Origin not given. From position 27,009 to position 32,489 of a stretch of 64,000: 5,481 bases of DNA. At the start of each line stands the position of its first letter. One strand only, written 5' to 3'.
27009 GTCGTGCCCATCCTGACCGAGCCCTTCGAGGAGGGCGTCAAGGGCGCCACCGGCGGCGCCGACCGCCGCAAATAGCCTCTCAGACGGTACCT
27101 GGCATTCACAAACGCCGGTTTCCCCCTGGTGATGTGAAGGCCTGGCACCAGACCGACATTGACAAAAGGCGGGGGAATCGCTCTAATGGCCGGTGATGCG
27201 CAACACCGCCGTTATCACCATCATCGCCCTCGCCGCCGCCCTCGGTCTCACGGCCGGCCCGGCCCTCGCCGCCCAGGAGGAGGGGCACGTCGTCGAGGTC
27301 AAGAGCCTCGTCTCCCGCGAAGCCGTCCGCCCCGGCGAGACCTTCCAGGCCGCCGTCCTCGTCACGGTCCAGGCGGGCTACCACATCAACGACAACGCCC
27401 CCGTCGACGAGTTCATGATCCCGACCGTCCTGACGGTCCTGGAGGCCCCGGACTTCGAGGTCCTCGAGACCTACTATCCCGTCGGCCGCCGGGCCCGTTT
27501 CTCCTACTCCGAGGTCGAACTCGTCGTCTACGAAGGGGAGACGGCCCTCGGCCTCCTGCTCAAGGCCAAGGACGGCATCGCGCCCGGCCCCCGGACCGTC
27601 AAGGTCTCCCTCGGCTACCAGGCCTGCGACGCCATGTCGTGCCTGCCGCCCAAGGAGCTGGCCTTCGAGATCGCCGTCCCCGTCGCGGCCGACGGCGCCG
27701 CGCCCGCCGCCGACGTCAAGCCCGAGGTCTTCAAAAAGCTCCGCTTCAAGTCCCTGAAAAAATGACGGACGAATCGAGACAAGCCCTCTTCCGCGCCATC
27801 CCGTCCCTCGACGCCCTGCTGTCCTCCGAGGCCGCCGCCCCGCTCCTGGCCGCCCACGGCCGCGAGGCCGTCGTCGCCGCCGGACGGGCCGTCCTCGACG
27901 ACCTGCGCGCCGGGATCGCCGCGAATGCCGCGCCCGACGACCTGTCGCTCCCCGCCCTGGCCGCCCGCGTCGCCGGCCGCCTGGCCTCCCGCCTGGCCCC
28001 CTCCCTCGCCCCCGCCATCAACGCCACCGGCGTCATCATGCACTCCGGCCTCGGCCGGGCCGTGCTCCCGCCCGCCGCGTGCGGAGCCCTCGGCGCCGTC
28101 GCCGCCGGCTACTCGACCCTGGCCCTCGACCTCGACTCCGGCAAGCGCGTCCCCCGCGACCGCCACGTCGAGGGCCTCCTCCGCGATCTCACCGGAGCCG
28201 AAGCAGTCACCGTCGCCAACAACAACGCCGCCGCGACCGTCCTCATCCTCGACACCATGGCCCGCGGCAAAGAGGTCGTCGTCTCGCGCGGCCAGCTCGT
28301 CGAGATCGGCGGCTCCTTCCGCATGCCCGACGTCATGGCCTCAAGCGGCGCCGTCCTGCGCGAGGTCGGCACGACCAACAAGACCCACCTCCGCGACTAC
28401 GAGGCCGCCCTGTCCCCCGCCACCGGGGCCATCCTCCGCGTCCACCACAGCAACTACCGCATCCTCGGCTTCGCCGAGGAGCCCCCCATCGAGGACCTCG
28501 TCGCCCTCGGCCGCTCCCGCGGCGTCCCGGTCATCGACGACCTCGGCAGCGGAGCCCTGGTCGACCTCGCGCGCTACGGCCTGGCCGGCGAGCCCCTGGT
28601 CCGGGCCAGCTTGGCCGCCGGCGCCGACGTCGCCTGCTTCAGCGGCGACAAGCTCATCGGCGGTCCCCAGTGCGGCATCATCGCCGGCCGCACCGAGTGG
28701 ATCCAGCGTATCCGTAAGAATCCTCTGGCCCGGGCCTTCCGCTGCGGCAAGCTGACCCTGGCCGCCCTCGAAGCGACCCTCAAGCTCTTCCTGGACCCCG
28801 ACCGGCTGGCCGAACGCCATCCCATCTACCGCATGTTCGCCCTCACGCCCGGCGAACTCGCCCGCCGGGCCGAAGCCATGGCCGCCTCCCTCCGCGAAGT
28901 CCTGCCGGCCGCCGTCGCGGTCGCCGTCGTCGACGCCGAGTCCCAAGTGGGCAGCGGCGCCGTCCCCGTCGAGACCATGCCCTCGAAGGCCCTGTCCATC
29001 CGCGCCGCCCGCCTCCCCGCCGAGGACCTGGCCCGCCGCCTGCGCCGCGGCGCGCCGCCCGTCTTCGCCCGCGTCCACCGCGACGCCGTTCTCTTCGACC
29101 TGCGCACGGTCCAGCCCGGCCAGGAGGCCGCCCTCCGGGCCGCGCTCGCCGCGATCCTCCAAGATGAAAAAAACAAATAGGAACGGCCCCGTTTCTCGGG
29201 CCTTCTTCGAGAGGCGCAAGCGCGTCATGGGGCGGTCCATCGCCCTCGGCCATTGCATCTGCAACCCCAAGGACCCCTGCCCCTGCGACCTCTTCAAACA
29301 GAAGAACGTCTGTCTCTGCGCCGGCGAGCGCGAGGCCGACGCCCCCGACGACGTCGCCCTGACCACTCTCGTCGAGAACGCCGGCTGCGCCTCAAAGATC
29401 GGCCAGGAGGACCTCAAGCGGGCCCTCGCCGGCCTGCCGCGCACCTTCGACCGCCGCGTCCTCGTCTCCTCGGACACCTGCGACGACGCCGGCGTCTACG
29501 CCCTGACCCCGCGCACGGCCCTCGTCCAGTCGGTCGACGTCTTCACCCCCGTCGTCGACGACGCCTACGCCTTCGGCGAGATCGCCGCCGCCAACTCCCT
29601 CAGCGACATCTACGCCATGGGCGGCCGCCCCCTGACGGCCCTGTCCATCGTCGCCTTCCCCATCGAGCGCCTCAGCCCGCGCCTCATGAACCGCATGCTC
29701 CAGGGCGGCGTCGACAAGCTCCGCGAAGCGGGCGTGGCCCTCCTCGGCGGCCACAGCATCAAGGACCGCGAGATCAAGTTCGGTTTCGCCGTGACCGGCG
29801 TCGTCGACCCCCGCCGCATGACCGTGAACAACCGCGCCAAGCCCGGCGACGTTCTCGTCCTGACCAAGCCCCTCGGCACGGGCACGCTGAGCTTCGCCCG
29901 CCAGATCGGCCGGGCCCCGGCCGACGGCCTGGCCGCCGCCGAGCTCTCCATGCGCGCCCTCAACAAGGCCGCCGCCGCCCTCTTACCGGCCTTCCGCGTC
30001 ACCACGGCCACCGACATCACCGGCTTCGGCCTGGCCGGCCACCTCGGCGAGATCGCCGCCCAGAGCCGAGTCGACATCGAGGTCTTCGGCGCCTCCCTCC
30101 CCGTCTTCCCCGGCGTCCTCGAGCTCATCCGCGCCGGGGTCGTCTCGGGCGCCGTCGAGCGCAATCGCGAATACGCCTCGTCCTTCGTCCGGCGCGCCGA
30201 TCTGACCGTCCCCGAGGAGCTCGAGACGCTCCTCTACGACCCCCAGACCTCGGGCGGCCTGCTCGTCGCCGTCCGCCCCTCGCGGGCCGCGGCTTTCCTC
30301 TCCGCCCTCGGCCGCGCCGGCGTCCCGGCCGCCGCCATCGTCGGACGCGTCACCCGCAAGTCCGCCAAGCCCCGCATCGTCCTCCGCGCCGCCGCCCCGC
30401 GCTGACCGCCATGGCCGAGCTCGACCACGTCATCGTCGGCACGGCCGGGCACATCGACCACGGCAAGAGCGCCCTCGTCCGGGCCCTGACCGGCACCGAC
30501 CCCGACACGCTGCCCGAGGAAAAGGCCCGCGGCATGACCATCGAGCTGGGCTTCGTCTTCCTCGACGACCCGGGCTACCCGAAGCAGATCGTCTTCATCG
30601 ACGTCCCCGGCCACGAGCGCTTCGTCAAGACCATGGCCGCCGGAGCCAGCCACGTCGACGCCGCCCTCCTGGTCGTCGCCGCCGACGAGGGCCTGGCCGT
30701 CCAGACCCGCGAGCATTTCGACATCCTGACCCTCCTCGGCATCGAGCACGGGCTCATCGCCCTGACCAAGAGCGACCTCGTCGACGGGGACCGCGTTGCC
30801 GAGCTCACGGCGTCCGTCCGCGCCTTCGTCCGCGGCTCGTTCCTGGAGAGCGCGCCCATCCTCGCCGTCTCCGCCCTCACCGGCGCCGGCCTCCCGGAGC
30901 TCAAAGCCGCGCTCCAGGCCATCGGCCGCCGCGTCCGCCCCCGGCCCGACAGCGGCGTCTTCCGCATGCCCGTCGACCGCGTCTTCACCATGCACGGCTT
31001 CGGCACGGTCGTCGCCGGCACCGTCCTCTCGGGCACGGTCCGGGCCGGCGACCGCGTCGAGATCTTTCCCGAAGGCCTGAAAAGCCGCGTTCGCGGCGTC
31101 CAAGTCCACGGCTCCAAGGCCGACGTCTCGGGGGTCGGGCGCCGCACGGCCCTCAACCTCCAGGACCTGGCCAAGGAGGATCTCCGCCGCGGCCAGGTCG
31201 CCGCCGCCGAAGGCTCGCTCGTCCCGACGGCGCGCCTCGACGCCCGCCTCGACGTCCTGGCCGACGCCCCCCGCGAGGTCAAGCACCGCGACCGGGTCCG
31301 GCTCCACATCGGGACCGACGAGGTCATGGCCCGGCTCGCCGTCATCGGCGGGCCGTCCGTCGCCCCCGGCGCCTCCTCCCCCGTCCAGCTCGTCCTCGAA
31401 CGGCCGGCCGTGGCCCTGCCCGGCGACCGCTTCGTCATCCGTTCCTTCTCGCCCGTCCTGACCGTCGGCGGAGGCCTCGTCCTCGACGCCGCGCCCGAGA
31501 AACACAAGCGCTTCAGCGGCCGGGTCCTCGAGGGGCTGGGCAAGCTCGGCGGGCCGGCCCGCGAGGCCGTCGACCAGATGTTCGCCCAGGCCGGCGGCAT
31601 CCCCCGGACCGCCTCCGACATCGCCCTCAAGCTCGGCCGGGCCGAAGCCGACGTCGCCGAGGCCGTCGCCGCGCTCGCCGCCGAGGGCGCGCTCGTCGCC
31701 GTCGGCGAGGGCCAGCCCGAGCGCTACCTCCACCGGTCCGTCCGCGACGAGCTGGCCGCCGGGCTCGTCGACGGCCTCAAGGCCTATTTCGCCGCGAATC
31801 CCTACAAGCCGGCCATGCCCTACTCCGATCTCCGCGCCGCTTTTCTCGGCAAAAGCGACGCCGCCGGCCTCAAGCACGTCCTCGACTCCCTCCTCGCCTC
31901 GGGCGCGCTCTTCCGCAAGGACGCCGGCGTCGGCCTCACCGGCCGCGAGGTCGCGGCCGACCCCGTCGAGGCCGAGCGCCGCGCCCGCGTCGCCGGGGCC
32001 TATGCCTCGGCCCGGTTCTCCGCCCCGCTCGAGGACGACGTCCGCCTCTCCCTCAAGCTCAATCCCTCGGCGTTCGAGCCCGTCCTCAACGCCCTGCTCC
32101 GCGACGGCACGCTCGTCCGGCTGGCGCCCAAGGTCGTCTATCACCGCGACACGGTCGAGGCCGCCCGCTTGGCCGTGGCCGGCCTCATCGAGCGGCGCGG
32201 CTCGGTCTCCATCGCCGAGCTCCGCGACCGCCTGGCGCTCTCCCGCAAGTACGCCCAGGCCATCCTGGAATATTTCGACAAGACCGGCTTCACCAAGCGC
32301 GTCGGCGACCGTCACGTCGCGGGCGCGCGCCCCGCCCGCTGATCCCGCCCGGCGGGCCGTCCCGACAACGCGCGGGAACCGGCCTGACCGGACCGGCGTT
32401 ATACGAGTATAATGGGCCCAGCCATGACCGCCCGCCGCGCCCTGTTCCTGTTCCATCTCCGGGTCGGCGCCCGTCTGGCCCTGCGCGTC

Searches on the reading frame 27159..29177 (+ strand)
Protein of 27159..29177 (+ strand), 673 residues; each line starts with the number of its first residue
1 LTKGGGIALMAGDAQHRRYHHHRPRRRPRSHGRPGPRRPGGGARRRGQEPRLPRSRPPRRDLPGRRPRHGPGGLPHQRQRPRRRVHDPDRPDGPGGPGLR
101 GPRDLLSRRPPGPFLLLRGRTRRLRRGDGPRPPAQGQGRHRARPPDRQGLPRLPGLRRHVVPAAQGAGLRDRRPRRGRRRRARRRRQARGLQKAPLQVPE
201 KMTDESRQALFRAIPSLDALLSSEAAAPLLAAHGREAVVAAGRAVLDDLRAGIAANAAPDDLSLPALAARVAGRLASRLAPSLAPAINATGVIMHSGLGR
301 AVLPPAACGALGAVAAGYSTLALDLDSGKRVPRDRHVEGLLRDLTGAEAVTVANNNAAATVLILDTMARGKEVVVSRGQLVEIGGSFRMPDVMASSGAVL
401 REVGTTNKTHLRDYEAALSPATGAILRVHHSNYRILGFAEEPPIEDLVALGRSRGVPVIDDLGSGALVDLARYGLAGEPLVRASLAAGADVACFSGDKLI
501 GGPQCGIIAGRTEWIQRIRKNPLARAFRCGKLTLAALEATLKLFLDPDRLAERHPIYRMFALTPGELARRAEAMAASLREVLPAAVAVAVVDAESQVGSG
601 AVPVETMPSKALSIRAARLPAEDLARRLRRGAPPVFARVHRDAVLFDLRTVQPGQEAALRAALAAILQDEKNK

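Call 9: search_protein_families(library=pfam, proteins=[window:27159-29177:+], max_evalue=0.001)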
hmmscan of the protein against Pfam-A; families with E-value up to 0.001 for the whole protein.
window:27159-29177:+ (673 aa): 2 families
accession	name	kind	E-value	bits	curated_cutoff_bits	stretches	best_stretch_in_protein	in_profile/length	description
PF03841.19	SelA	-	3.4e-137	457.8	22.8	1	287-651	2-366/367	L-seryl-tRNA selenium transferase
PF12390.13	Se-cys_synth_N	-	3.5e-11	43.4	22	1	211-250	1-40/40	Selenocysteine synthase N terminal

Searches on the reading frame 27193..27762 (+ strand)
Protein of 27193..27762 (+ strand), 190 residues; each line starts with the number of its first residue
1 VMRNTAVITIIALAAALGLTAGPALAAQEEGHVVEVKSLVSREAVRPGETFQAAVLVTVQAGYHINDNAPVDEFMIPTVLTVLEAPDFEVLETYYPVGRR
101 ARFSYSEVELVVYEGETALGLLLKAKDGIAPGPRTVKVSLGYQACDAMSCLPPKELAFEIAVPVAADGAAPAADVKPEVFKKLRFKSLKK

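Call 9: search_protein_families(library=pfam, proteins=[window:27193-27762:+], max_evalue=0.001)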
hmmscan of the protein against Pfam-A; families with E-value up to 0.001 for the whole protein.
window:27193-27762:+ (190 aa): 1 family
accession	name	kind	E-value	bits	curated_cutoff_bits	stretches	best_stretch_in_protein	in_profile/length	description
PF11412.14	DsbD_N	-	1.2e-08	35.5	25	1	43-157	9-114/119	Thiol:disulfide interchange protein DsbD, N-terminal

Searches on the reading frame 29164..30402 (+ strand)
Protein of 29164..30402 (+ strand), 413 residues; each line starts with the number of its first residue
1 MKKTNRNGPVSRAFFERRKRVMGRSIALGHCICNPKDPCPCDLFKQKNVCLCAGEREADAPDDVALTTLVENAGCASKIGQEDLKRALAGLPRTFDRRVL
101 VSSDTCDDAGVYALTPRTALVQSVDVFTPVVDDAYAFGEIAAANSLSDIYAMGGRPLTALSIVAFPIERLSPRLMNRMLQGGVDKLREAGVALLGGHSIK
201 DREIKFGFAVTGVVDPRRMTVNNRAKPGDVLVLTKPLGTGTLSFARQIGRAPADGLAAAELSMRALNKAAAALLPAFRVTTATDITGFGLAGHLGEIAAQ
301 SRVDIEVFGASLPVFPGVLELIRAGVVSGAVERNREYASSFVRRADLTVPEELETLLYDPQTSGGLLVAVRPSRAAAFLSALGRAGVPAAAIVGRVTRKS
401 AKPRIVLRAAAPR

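Call 9: search_protein_families(library=pfam, proteins=[window:29164-30402:+], max_evalue=0.001)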
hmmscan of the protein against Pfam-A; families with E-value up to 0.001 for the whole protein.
window:29164-30402:+ (413 aa): 2 families
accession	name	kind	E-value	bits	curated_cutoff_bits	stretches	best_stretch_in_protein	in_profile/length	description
PF00586.29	AIRS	-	3.9e-24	85.7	24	1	107-214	2-112/112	AIR synthase related protein, N-terminal domain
PF02769.27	AIRS_C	-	1.2e-21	77.9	23.1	1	226-399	1-148/156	AIR synthase related protein, C-terminal domain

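Call 68: search_protein_families(library=ncbifam, proteins=[window:29164-30402:+], max_evalue=1e-10)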
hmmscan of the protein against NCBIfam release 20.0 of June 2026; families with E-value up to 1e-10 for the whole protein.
window:29164-30402:+ (413 aa): 7 families
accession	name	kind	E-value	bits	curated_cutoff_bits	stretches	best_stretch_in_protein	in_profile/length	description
TIGR00476.1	selD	equivalog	9.8e-105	350.2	125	1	66-374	2-310/311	selenide, water dikinase SelD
NF002098.0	PRK00943.1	equivalog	4e-90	302.2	299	1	63-404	5-343/347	selenide, water dikinase SelD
NF010705.0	PRK14105.1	equivalog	6.6e-47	160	291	1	63-242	5-182/345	selenide, water dikinase SelD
TIGR04369.1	fusion_not_SelD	hypoth_equivalog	8.1e-44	149.9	700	1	71-380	354-691/701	oxidoreductase/SelD-related fusion protein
TIGR01379.1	thiL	equivalog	4e-23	81.9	184.15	1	100-321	18-245/320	thiamine-phosphate kinase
NF004351.0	PRK05731.1-4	equivalog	2.4e-14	53.2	324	1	133-314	70-249/321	thiamine-phosphate kinase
TIGR02124.1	hypE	equivalog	5.9e-11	41.9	251.6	0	107-318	34-249/332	hydrogenase expression/formation protein HypE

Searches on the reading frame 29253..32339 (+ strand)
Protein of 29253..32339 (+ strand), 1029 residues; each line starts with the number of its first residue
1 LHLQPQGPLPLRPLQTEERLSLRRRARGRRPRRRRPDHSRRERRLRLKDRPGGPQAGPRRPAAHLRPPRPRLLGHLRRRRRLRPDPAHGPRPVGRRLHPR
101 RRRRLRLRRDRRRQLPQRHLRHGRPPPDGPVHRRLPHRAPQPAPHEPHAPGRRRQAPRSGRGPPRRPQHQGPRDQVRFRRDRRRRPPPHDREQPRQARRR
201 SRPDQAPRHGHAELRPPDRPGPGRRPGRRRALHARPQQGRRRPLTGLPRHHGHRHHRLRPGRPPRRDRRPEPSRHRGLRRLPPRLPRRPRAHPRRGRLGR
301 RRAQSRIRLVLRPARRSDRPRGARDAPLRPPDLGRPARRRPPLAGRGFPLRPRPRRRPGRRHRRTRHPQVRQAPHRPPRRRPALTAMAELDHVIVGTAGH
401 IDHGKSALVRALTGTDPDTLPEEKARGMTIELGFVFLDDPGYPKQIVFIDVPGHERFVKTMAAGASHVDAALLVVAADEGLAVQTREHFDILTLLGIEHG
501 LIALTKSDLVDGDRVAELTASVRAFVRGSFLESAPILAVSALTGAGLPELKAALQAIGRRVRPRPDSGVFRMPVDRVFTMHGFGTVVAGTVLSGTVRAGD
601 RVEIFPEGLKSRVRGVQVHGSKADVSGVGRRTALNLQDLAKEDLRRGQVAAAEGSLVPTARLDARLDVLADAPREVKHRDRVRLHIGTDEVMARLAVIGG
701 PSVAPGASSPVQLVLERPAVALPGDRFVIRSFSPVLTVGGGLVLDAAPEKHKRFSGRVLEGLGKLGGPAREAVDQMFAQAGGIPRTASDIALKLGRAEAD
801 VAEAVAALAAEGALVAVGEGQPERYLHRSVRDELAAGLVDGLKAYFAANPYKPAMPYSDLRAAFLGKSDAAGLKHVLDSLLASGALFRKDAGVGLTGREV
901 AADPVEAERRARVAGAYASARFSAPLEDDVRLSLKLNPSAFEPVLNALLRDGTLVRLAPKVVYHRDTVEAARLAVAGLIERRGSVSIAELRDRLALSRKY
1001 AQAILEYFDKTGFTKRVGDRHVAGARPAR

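Call 9: search_protein_families(library=pfam, proteins=[window:29253-32339:+], max_evalue=0.001)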
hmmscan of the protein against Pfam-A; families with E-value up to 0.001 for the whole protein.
window:29253-32339:+ (1029 aa): 6 families
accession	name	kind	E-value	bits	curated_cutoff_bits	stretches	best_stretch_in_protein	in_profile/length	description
PF00009.33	GTP_EFTU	-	1.8e-31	109.6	26.5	1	391-554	2-182/188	Elongation factor Tu GTP binding domain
PF09107.17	SelB-wing_3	-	6.6e-18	64.4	23.2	1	979-1022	3-46/47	Elongation factor SelB, winged helix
PF25461.1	Beta-barrel_SelB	-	1.8e-13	51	27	1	664-749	2-79/80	Selenocysteine-specific elongation factor, beta-barrel domain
PF03144.31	GTP_EFTU_D2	-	7.2e-08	33.2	30.3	1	584-650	1-72/73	Elongation factor Tu domain 2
PF01926.29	MMR_HSR1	-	2.3e-05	24.9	21.9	1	395-490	2-98/113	50S ribosome-binding GTPase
PF09106.17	SelB-wing_2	-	0.00036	21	22.3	0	840-886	2-48/57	Elongation factor SelB, winged helix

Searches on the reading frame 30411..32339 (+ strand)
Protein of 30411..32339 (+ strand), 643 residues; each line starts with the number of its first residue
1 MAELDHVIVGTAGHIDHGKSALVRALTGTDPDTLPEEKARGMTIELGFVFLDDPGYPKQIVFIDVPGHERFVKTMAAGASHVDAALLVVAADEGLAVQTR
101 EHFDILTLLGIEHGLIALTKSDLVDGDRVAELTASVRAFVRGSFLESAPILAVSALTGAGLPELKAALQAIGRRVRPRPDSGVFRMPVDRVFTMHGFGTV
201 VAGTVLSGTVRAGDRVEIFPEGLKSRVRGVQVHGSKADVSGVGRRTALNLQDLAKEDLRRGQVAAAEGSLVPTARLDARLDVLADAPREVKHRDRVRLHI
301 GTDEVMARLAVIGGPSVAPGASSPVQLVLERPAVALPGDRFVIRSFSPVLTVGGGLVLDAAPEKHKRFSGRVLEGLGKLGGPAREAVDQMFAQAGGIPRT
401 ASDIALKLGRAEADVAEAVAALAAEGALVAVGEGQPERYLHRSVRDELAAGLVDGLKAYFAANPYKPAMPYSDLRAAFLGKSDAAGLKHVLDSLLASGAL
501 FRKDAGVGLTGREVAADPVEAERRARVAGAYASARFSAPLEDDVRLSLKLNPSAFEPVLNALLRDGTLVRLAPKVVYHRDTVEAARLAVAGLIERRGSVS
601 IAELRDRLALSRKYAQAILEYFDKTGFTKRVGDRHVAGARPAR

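Call 68: search_protein_families(library=ncbifam, proteins=[window:30411-32339:+], max_evalue=1e-10)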
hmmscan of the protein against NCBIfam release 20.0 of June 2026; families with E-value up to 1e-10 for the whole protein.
window:30411-32339:+ (643 aa): 14 families
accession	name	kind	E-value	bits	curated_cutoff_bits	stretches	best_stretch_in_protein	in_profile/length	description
TIGR00475.1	selB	equivalog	2e-98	330.6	242.25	1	7-367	1-344/581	selenocysteine-specific translation elongation factor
NF009373.0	PRK12736.1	subfamily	2e-43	148.7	452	1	5-358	11-390/394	elongation factor Tu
NF003077.0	PRK04000.1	equivalog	2.1e-42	145.8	315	1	57-225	84-259/412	translation initiation factor IF-2 subunit gamma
TIGR03680.1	eif2g_arch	equivalog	2.8e-42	145.4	514.5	1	58-227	81-257/407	translation initiation factor IF-2 subunit gamma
NF000766.0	PRK00049.1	subfamily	7.4e-42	143.5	449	1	5-357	11-391/396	elongation factor Tu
NF008969.0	PRK12317.1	subfamily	1.2e-41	142.8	502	1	32-310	61-353/426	elongation factor 1-alpha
NF009372.0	PRK12735.1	subfamily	7.1e-40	137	479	1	5-357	11-391/396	elongation factor Tu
TIGR00485.1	EF-Tu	equivalog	1.5e-38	132.5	522.4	1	5-357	11-389/394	elongation factor Tu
TIGR00483.1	EF-1_alpha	equivalog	3.7e-32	111.3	540.1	1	32-269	61-313/427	translation elongation factor EF-1 subunit alpha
TIGR02034.1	CysN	subfamily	3.8e-30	105.3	336.1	1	32-311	56-342/406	sulfate adenylyltransferase, large subunit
NF004035.0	PRK05506.1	subfamily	1.9e-29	102.4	715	1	32-310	80-365/632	bifunctional sulfate adenylyltransferase subunit 1/adenylylsulfate kinase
NF003478.0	PRK05124.1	equivalog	1.8e-26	92.8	590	1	32-310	83-368/475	sulfate adenylyltransferase subunit CysN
TIGR00487.1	IF-2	equivalog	4.9e-16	58.6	424.4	1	8-216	89-294/587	translation initiation factor IF-2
NF003078.0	PRK04004.1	equivalog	6.7e-11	41.5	468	0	59-130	77-147/598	translation initiation factor IF-2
